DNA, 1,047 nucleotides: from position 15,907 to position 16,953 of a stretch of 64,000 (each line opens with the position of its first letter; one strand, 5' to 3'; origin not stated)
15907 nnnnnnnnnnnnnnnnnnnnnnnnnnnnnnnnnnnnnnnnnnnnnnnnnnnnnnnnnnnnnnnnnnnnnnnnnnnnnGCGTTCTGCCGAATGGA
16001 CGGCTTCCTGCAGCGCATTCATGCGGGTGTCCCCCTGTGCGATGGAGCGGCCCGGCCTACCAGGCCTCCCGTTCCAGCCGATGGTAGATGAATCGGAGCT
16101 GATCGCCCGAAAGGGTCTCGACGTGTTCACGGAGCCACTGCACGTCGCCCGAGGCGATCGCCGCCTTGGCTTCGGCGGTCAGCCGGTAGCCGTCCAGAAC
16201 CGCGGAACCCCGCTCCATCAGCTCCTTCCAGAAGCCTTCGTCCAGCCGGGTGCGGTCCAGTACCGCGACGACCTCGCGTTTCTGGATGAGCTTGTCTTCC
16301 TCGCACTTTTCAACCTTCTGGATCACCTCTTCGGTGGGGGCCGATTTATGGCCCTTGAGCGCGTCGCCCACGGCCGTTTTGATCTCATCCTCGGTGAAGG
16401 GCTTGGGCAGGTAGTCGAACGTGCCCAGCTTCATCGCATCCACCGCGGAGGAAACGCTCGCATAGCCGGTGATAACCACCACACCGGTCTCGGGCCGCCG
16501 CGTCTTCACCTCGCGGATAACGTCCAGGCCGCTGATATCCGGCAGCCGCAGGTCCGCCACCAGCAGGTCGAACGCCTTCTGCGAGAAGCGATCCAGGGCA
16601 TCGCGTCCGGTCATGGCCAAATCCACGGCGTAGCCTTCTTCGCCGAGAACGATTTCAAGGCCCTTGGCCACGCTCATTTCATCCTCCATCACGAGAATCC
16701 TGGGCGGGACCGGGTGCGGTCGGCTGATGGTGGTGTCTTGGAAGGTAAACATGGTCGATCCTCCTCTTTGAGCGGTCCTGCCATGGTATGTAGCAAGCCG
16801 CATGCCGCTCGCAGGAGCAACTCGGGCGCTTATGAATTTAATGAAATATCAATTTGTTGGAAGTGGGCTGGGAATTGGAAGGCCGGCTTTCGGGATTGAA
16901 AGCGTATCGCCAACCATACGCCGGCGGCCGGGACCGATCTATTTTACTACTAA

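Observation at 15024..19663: One kinase and three closely related receiver domains: a possible branched phosphorelay coupling transcription and enzyme control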

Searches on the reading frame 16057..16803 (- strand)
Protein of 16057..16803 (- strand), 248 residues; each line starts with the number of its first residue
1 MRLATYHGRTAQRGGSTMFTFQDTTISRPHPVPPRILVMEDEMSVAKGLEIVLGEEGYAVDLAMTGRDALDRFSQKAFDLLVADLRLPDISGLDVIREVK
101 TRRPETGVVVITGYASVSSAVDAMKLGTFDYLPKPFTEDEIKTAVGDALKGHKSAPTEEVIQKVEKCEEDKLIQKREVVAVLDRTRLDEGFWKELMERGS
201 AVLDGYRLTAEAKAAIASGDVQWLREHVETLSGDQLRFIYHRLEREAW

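Call 4: search_protein_families(library=pfam, proteins=[window:16057-16803:-])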
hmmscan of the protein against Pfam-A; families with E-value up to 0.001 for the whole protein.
window:16057-16803:- (248 aa): 1 family
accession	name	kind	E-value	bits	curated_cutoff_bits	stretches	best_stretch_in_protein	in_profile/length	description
PF00072.30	Response_reg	-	5e-27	94.7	30.2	1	36-145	1-110/111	Response regulator receiver domain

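Call 24: find_homologous_proteins(query=window:16060-16752:-)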
Query seq(231 aa) (231 aa): 1680 proteins with E <= 0.001 among 2641 candidates; the best 120 are listed.
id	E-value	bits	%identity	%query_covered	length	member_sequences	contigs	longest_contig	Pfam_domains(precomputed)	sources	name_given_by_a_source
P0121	9.9e-131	452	92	100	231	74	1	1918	PF00072.31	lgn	-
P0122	1.8e-126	438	62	93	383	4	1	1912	PF23198.2,PF00072.31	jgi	jgi:DNA-binding NtrC family response regulator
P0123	3.3e-124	431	60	93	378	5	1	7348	PF23198.2,PF00072.31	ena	-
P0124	9.1e-124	429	60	93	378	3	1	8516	PF23198.2,PF00072.31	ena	-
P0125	8.6e-122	423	63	93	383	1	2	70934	PF23198.2,PF00072.31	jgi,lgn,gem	-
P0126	3.7e-121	421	86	100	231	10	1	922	PF00072.31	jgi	jgi:DNA-binding response OmpR family regulator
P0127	2.0e-120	418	59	93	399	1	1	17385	PF23198.2,PF00072.31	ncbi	-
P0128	3.2e-120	418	60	93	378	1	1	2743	PF23198.2,PF00072.31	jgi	-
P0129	9.0e-119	413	85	100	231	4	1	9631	PF00072.31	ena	-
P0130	2.4e-118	412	84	100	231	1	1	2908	PF00072.31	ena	-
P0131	2.7e-118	411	84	100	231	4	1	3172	PF00072.31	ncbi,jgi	jgi:DNA-binding response OmpR family regulator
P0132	6.5e-118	410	60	94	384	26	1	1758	PF23198.2,PF00072.31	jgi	-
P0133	9.8e-118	410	60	93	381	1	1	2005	PF23198.2,PF00072.31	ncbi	-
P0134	5.0e-117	407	59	94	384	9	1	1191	PF23198.2,PF00072.31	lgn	-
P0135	7.3e-117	407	57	97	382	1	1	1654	PF23198.2,PF00072.31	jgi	jgi:DNA-binding NtrC family response regulator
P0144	1.4e-115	403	56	94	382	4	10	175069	PF23198.2,PF00072.31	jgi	jgi:DNA-binding NtrC family response regulator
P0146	7.3e-115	400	58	93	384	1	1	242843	PF23198.2,PF00072.31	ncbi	ncbi:MAG: response regulator [Thermodesulfobacteriota bacterium]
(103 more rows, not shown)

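Call 25: find_encoding_contigs(protein=P0146, flank=10000, max_places=1)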
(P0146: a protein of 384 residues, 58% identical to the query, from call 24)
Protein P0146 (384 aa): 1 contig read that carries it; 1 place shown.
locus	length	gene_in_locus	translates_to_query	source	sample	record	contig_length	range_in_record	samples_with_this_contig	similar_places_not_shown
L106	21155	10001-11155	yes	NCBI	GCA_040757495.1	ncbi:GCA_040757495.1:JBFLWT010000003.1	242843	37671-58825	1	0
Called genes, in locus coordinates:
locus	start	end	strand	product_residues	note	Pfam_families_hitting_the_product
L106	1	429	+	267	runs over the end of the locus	PF04060:FeS, PF12654:DUF3786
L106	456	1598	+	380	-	PF17746:SfsA_N, PF03749:SfsA, PF01986:DUF123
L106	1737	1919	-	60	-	PF07589:PEP_exosort_dom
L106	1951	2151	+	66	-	-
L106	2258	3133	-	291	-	PF01256:Carb_kinase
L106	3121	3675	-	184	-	PF11823:Se_S_carrier, PF26554:DUF8182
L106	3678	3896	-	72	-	PF01206:TusA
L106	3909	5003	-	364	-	PF04143:Sulf_transp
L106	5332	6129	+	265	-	PF02673:BacA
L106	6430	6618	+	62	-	PF10133:CooT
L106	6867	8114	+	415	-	PF13185:GAF_2, PF01590:GAF, PF13492:GAF_3 (weak), PF00512:HisKA, PF02518:HATPase_c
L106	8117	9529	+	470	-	PF00072:Response_reg, PF00158:Sigma54_activat, PF14532:Sigma54_activ_2, PF00004:AAA (weak), PF07728:AAA_5, PF25601:AAA_lid_14, PF02954:HTH_8 (weak)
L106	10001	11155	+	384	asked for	PF23198:PDE8A_N (faint), PF00072:Response_reg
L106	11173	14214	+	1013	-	-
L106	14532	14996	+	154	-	-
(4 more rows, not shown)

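Call 26: find_encoding_contigs(protein=P0144, flank=10000, max_places=1)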
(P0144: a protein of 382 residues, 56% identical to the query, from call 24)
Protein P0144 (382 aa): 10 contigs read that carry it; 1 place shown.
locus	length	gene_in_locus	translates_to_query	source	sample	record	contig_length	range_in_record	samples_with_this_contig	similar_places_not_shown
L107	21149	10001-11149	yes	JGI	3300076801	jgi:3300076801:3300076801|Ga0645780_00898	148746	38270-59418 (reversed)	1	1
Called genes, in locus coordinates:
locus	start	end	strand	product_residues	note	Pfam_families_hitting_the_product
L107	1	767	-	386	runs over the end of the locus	PF05222:AlaDh_PNT_N, PF02826:2-Hacid_dh_C (faint), PF01262:AlaDh_PNT_C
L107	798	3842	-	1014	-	PF05088:Bac_GDH_CD, PF00208:ELFV_dehydrog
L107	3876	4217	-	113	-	-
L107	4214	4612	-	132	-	PF00072:Response_reg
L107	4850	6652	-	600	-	PF13188:PAS_8 (weak), PF13426:PAS_9 (faint), PF00158:Sigma54_activat, PF14532:Sigma54_activ_2, PF00004:AAA (weak), PF25601:AAA_lid_14, PF02954:HTH_8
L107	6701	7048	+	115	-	-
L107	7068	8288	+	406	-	PF01590:GAF, PF13185:GAF_2, PF13492:GAF_3 (faint), PF00512:HisKA, PF02518:HATPase_c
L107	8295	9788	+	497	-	PF00072:Response_reg, PF00158:Sigma54_activat, PF14532:Sigma54_activ_2, PF00004:AAA (weak), PF07724:AAA_2 (weak), PF07728:AAA_5, PF25601:AAA_lid_14, PF02954:HTH_8 (weak)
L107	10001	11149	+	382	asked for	PF23198:PDE8A_N (weak), PF00072:Response_reg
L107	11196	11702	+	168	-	PF01257:2Fe-2S_thioredx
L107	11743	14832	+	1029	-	PF01512:Complex1_51K, PF10589:NADH_4Fe-4S, PF14691:Fer4_20, PF01262:AlaDh_PNT_C (faint), PF00070:Pyr_redox (faint), PF01266:DAO (weak), PF07992:Pyr_redox_2, PF13450:NAD_binding_8, +2 more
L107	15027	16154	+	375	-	PF13510:Fer2_4, PF10588:NADH-G_4Fe-4S_3, PF22117:Fer4_Nqo3, PF12838:Fer4_7 (weak), PF04879:Molybdop_Fe4S4, PF00384:Molybdopterin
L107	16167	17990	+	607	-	PF00384:Molybdopterin, PF01568:Molydop_binding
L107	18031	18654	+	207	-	PF05908:Gamma_PGA_hydro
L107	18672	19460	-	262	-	PF01738:DLH, PF12146:Hydrolase_4 (faint), PF00326:Peptidase_S9 (faint), PF02230:Abhydrolase_2 (weak)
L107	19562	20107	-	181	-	PF01814:Hemerythrin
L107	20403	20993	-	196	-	PF02566:OsmC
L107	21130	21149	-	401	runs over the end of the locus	PF02771:Acyl-CoA_dh_N, PF02770:Acyl-CoA_dh_M, PF00441:Acyl-CoA_dh_1, PF08028:Acyl-CoA_dh_2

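Call 35: find_related_loci(query=A3, collection=genome_contigs, flank=8000)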
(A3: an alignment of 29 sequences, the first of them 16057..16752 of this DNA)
Query A3 (231 aa) in genome_contigs; peptide patterns used: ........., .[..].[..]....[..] (x = any residue, [..] = any of these).
586 stretches matched a pattern; 463 encode a relative of the query (tblastn E <= 1e-3); the best 80 are kept; 80 distinct loci.
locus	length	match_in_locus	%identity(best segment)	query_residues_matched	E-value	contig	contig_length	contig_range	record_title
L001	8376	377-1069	93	1-231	8e-141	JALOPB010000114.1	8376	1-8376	MAG: Desulfobacterales bacterium isolate Prado118 scaffold_16653, whole genome shotgun sequence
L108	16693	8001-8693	90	1-231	4e-130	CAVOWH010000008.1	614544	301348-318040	MAG: uncultured delta proteobacterium isolate MFD00032.bin.1.90 genome assembly, contig: contig_24504, whole genome shot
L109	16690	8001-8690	68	1-231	2e-99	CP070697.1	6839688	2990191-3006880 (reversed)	MAG: Desulfobacterales bacterium isolate bin589 chromosome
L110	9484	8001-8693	67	1-231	5e-99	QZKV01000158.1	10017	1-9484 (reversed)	MAG: Desulfobacteraceae bacterium isolate SURF_4 Ga0104751_1008859, whole genome shotgun sequence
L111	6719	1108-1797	70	1-231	7e-99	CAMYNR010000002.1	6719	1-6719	MAG: uncultured Desulfuromonadales bacterium isolate FO_M_Desulfobacterota_21 genome assembly, contig: scaffold_10184, w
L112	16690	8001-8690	68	2-231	2e-95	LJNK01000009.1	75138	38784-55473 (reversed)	MAG: Deltaproteobacteria bacterium SG8_13 WOR_8-12_117, whole genome shotgun sequence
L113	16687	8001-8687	66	1-231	3e-95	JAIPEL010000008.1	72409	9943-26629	MAG: Desulfobacterales bacterium isolate Tobar15.5-16.5m-G19 Tobar15-5-16-5m-C148, whole genome shotgun sequence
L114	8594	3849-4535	61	1-231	2e-90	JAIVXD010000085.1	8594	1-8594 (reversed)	MAG: Anaerolineales bacterium isolate HYP3_US_12_3 NODE_4395_length_8594_cov_0.935987, whole genome shotgun sequence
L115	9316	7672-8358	61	1-231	3e-90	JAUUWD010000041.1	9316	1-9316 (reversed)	MAG: Desulfobacteraceae bacterium isolate CSMAG_30 CSMAG_30_k141_923100_length_9316_cov_8.4716, whole genome shotgun seq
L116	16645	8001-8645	66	14-231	1e-88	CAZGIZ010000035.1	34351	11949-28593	MAG TPA_asm: uncultured Desulfobacteraceae bacterium isolate binchicken_co81_519 genome assembly, contig: NODE_1451_leng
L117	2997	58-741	63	6-231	3e-89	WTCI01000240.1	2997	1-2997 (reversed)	MAG: Desulfuromonadaceae bacterium isolate GLR9 c_000000078216, whole genome shotgun sequence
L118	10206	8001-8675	63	7-231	3e-87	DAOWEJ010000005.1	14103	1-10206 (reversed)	MAG TPA_asm: Deltaproteobacteria bacterium isolate CSMAG_1936 CSMAG_1936_k141_1151299_length_14103_cov_18.1337, whole ge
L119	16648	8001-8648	65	15-231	4e-87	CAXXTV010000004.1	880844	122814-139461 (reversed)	MAG: Desulfocapsaceae bacterium isolate 9ac7e68f-4adb-488a-affb-9f10dc14a897 genome assembly, contig: contig_4, whole ge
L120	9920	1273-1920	62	15-231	1e-86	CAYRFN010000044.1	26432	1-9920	MAG TPA_asm: uncultured Desulfobacteraceae bacterium isolate SRP323688_co1_105 genome assembly, contig: NODE_3179_length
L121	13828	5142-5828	60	1-231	9e-86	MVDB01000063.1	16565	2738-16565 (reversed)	MAG: Desulfobacteraceae bacterium 4484_190.2 ex4484_190.2_scaffold_7429, whole genome shotgun sequence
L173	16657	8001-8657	56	13-231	1e-79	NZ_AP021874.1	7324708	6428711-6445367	Desulfosarcina alkanivorans strain PL12 chromosome, complete genome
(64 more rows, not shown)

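Call 52: search_protein_families(library=ncbifam, proteins=[window:16057-16752:-], max_evalue=0.00001)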
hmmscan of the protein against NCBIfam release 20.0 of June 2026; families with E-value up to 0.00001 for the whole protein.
window:16057-16752:- (231 aa): 94 families (the best 25 are shown)
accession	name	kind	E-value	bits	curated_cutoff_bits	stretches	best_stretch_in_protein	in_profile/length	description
NF006900.1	PRK09390.1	equivalog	7.1e-27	94.3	255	1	18-150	6-139/203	response regulator FixJ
NF008469.0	PRK11361.1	equivalog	5.9e-25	87.9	714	1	18-133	6-121/461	acetoacetate metabolism transcriptional regulator AtoC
NF041946.1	LuxO_transreg_Vib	equivalog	7.7e-25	87.6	800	1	22-153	2-133/463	quorum-sensing sigma-54 dependent transcriptional regulator LuxO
TIGR01818.1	ntrC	equivalog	4.6e-24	85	558.6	1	19-156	1-137/463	nitrogen regulation protein NR(I)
NF033791.1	ActR_PrrA_rreg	equivalog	5.6e-24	85.1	250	1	19-141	4-125/173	ActR/PrrA/RegA family redox response regulator transcription factor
NF007689.0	PRK10365.1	equivalog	7.1e-24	84.4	760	1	19-141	8-130/441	sigma-54-dependent response regulator transcription factor ZraR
NF008296.0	PRK11083.1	equivalog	4.9e-23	81.7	273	1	17-223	4-209/228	two-component system response regulator CreB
NF053512.1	nitric_RR_NosR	exception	7.5e-23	81.2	400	1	19-155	1-138/422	response regulator c-di-GMP phosphodiesterase, NosR family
NF045991.1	RespRegCtrARhodob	equivalog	2.1e-21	76.7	350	1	18-128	2-112/224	response regulator transcription factor CtrA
NF011695.0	PRK15115.1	equivalog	5.8e-21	74.8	763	1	16-146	6-136/445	two-component system response regulator GlrR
TIGR01387.1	cztR_silR_copR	subfamily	3.5e-20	72.6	279.2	1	19-153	1-133/218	heavy metal response regulator transcription factor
NF008176.1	PRK10923.1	equivalog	3.8e-20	71.9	620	1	19-137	6-124/469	nitrogen regulation protein NR(I)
NF051870.1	NAssimRespRegNtrX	equivalog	1.5e-19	70.3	600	1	19-162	4-148/452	nitrogen assimilation response regulator NtrX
NF045944.1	ResRegRpaBCyano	equivalog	1.7e-19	70.1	330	1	20-142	1-123/229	response regulator transcription factor RpaB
NF040534.1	resp_reg_YycF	equivalog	2.8e-19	69.3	340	1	18-163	2-146/231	response regulator YycF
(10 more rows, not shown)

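Call 55: predict_structure(alignment_id=A3)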
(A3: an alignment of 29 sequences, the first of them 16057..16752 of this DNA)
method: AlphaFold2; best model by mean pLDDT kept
length: 231 residues; sequences in the alignment: 29
mean_pLDDT: 83.8   pTM: 0.67
mean pLDDT of the five models: 83.8, 83.7, 83.6, 82.6, 53.9
residues with pLDDT >= 90: 86; 70-90: 125; 50-70: 6; < 50: 14
segments of 3 or more residues with pLDDT < 50: 1-13
pLDDT, mean of each block of 10 residues (from residue 1): 38 73 91 93 95 94 94 94 93 88 90 89 92 85 82 78 85 85 86 82 80 75 70 43
secondary structure, 60 per line:
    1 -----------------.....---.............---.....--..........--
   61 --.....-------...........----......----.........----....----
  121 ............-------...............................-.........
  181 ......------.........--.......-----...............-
elements in order: E18-22 H26-38 E42-46 H49-58 E63-67 H75-85 E90-95 H100-108 E113-116 H121-132 H140-170 H172-186 H193-201 H204-210 H216-230

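Call 57: fold_search(model_id=the predicted structure, library=pdb)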
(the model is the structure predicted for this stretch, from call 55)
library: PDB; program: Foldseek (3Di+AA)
matches with E <= 10: 1771; with E <= 0.001: 623
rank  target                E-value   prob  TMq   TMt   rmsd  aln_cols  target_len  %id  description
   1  1zy2_A                1.4e-11  1.00  0.50  0.82   0.8       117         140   38  Crystal structure of the phosphorylated receiver domain of the transcription regulator NtrC1 from Aquifex aeolicus (released 2005-08-16)
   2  7pvk_A                2.6e-11  1.00  0.50  0.23  17.2       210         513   19  X-ray structure of dimeric PorX (T272A mutant), in complex with pGpG. (released 2022-12-14)
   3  7pv7_B                5.4e-11  1.00  0.49  0.23  16.6       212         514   18  Crystal structure of dimeric Porphyromonas gingivalis PorX, a type 9 secretion system response regulator. (released 2022-12-14)
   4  1zy2_B                6.1e-11  1.00  0.50  0.91   0.8       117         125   38  Crystal structure of the phosphorylated receiver domain of the transcription regulator NtrC1 from Aquifex aeolicus (released 2005-08-16)
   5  3jte                  6.8e-11  1.00  0.49  0.87   1.5       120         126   31  Crystal structure of response regulator receiver domain Protein from clostridium thermocellum (released 2009-09-22)
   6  8p6f_A                6.8e-11  1.00  0.50  0.23  16.4       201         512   21  Crystal structure of PorX-Fj (released 2024-04-03)
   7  4l4u                  7.3e-11  1.00  0.51  0.31  16.9       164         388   30  Crystal structure of construct containing A. aeolicus NtrC1 receiver, central and DNA binding domains (released 2013-08-28)
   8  9of4_C                1.2e-10  1.00  0.49  0.91   2.2       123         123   29  Structure of the Acinetobacter baumannii Response Regulator PmrA Receiver Domain M12I Mutation (released 2025-11-26)
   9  2a9o                  1.5e-10  1.00  0.49  0.94   1.0       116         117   30  Crystal structures of an activated YycF homologue, the essential response regulator from S.pneumoniae in complex with Be (released 2006-09-26)
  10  7pv7_A                1.5e-10  1.00  0.49  0.23  16.8       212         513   19  Crystal structure of dimeric Porphyromonas gingivalis PorX, a type 9 secretion system response regulator. (released 2022-12-14)
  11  8ted_A                1.5e-10  1.00  0.49  0.23  16.6       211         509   18  PorX primitive orthorhombic crystal form (released 2024-04-17)
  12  4d6y_A                1.7e-10  1.00  0.49  0.92   1.0       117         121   31  Crystal structure of the receiver domain of NtrX from Brucella abortus in complex with beryllofluoride and magnesium (released 2015-07-08)
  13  8tff_B                1.7e-10  1.00  0.49  0.22  16.6       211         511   18  PorX with BeF3 phosphate analog (released 2024-04-17)
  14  8tff_A                1.7e-10  1.00  0.48  0.22  16.4       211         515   18  PorX with BeF3 phosphate analog (released 2024-04-17)
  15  8p6f_B                1.8e-10  1.00  0.49  0.23  16.6       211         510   18  Crystal structure of PorX-Fj (released 2024-04-03)
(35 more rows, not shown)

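Call 71: search_protein_families(library=pfam, proteins=[L173:10758-13568:+, L173:13390-13830:+, L173:13835-14149:+, L173:14121-14939:+, L173:15021-15428:+, L173:10013-10381:+], max_evalue=0.00001)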
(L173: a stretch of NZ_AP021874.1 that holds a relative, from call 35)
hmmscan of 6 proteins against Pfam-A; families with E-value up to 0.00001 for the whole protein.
L173:10758-13568:+ (936 aa): 14 families
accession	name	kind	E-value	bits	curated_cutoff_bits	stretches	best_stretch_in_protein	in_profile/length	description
PF00037.32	Fer4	-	2.5e-20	71.8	21.1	2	865-886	3-24/24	4Fe-4S binding domain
PF07992.20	Pyr_redox_2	-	2.9e-18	66.8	26.1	1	526-661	4-139/291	Pyridine nucleotide-disulphide oxidoreductase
PF12838.12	Fer4_7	-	8.5e-14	52.2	27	1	870-915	2-52/52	4Fe-4S dicluster domain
PF12837.12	Fer4_6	-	5.6e-13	48.6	25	0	863-885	2-24/24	4Fe-4S binding domain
PF13237.11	Fer4_10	-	1.1e-10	41.7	25.5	1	865-912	4-53/53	4Fe-4S dicluster domain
PF13450.12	NAD_binding_8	-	2.5e-09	37.7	21.9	1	527-566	1-40/68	NAD(P)-binding Rossmann-like domain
PF12831.13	FAD_oxidored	-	1.3e-08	35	27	1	526-572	3-50/416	FAD dependent oxidoreductase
PF12797.12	Fer4_2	-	2e-08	34.1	24.5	0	23-41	3-21/22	4Fe-4S binding domain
PF13187.11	Fer4_9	-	6.4e-08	33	27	1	870-914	2-50/52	4Fe-4S dicluster domain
PF14697.11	Fer4_21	-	1.4e-07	32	35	1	864-913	2-53/59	4Fe-4S dicluster domain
PF13484.11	Fer4_16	-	7.2e-07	30.3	30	0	29-94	1-65/66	4Fe-4S double cluster binding domain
PF01266.30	DAO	-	8.9e-07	29.2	27.9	0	527-560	4-38/353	FAD dependent oxidoreductase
PF00890.30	FAD_binding_2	-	9.1e-07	28.8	20.4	1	527-561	4-38/414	FAD binding domain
PF13183.11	Fer4_8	-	1.6e-06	29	27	0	27-95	2-67/68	4Fe-4S dicluster domain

L173:13390-13830:+ (146 aa): 0 families

L173:13835-14149:+ (104 aa): 1 family
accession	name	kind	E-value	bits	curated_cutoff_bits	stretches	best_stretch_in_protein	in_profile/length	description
PF02662.21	FlpD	-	5.3e-09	36.6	22.3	1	3-50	75-123/123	Methyl-viologen-reducing hydrogenase, delta subunit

L173:14121-14939:+ (272 aa): 2 families
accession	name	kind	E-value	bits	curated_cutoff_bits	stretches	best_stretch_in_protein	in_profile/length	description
PF00037.32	Fer4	-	7.4e-06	26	21.1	0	204-221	5-22/24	4Fe-4S binding domain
PF12797.12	Fer4_2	-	9.8e-06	25.7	24.5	0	203-219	6-22/22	4Fe-4S binding domain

L173:15021-15428:+ (135 aa): 2 families
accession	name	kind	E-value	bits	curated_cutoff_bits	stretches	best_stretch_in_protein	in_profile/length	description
PF04879.21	Molybdop_Fe4S4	-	1.3e-19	70.3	22.7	1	4-57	2-55/55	Molybdopterin oxidoreductase Fe4S4 domain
PF00384.28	Molybdopterin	-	1.1e-13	51.4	24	1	60-135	1-81/353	Molybdopterin oxidoreductase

L173:10013-10381:+ (122 aa): 1 family
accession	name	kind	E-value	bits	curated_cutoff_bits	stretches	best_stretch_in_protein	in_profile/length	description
PF00072.30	Response_reg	-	1.9e-29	102.5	30.2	1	6-115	1-110/111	Response regulator receiver domain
